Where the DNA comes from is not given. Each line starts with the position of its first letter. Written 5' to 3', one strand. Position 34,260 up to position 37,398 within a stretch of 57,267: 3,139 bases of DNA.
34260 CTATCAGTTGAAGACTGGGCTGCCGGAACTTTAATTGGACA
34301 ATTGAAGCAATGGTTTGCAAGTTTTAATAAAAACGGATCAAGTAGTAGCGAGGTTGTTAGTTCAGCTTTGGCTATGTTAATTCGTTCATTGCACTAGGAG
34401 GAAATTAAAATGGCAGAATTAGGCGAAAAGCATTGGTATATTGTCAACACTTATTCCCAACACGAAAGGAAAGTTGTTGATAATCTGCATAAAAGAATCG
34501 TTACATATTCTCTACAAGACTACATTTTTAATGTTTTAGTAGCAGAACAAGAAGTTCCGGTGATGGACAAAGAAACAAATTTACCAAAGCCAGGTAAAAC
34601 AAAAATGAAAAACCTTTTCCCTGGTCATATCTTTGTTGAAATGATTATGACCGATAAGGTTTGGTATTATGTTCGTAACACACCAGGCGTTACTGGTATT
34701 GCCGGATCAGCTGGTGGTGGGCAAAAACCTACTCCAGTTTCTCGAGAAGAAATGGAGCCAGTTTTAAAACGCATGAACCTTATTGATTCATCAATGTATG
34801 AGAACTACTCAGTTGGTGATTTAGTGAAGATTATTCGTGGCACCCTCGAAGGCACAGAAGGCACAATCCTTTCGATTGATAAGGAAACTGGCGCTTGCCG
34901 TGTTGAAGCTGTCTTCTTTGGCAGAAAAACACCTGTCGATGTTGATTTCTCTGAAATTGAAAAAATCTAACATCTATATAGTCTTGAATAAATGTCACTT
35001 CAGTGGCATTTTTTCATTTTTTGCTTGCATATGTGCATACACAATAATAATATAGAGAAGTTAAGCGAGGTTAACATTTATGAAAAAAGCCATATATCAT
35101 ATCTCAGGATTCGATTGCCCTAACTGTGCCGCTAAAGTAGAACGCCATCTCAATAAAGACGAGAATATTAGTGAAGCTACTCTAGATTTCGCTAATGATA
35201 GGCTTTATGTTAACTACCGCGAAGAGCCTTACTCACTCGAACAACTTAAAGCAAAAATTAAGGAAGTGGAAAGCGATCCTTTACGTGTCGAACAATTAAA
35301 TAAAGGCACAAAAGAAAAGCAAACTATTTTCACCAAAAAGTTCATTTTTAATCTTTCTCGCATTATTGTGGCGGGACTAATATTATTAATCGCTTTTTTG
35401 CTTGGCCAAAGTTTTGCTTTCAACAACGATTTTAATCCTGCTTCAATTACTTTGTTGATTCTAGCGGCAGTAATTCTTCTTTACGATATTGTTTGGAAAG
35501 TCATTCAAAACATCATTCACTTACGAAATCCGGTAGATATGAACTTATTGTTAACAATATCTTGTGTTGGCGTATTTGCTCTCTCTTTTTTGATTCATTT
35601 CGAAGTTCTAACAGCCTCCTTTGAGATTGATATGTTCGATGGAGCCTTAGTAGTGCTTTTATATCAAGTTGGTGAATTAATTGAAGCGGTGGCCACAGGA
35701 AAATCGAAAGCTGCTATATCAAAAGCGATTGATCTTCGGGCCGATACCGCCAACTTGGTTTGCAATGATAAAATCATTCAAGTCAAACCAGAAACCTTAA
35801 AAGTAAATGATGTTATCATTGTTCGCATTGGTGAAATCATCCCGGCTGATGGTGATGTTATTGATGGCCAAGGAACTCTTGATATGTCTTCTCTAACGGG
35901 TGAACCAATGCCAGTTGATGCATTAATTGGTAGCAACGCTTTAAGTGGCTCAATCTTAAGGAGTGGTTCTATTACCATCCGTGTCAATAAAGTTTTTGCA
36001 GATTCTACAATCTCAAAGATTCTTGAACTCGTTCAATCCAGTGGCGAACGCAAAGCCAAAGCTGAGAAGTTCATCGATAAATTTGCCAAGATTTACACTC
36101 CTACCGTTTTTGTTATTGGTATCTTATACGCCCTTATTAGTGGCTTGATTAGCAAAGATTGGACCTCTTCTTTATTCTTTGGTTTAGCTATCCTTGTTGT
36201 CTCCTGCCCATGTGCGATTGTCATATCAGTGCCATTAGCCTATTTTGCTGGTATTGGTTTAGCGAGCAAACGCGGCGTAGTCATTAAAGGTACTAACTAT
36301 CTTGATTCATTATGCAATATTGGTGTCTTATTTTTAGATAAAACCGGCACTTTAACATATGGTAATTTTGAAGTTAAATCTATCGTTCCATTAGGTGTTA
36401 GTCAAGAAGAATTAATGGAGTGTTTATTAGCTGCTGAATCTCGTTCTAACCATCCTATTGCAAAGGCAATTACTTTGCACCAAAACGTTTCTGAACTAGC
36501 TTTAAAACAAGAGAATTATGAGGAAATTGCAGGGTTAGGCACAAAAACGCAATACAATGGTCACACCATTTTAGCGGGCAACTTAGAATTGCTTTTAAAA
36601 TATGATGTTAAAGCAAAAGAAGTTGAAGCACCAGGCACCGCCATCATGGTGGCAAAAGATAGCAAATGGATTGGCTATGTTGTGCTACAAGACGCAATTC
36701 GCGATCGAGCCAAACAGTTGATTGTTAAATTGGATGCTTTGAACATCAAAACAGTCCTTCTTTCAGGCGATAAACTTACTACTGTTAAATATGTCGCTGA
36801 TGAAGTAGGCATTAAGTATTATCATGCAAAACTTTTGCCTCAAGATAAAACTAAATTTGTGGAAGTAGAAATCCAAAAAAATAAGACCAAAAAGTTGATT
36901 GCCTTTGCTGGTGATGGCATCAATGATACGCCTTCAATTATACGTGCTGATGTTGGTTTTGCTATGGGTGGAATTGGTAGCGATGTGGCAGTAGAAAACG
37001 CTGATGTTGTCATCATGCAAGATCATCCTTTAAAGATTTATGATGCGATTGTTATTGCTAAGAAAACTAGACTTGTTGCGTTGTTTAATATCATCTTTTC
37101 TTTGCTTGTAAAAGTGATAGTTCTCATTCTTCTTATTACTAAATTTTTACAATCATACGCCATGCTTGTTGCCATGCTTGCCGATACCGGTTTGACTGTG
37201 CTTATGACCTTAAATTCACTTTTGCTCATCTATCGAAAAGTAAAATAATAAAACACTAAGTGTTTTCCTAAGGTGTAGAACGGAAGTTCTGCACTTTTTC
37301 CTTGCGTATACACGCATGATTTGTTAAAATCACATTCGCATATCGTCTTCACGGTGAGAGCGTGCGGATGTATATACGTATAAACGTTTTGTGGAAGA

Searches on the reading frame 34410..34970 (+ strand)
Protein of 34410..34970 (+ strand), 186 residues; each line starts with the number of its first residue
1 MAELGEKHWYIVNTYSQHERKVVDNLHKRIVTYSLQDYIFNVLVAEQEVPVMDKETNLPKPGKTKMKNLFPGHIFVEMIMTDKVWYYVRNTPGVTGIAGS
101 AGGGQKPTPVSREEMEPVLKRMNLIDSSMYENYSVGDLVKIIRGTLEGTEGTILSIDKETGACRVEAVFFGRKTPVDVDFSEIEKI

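Call 15: search_protein_families(library=pfam, max_evalue=0.00001, proteins=[window:34410-34970:+])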
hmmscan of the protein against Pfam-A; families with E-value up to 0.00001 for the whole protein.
window:34410-34970:+ (186 aa): 2 families
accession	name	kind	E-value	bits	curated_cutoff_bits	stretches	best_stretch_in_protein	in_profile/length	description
PF02357.24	NusG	-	7.4e-23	81.3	22.2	1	7-117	1-91/93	Transcription termination factor nusG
PF00467.35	KOW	-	6.9e-06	26.1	22.3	0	135-163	1-27/32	KOW motif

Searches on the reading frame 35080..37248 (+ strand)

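Call 15: search_protein_families(library=pfam, max_evalue=0.00001, proteins=[window:35080-37248:+])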
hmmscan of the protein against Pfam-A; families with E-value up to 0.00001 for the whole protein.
window:35080-37248:+ (722 aa): 3 families
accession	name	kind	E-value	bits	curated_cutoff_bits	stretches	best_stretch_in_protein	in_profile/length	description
PF00122.25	E1-E2_ATPase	-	1.5e-45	155.4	28.1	1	219-398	2-181/181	E1-E2 ATPase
PF00702.32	Hydrolase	-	2.7e-22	80.5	26.4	1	416-624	3-191/191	haloacid dehalogenase-like hydrolase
PF00403.32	HMA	-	4.6e-09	37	24.8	1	6-62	2-58/62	Heavy-metal-associated domain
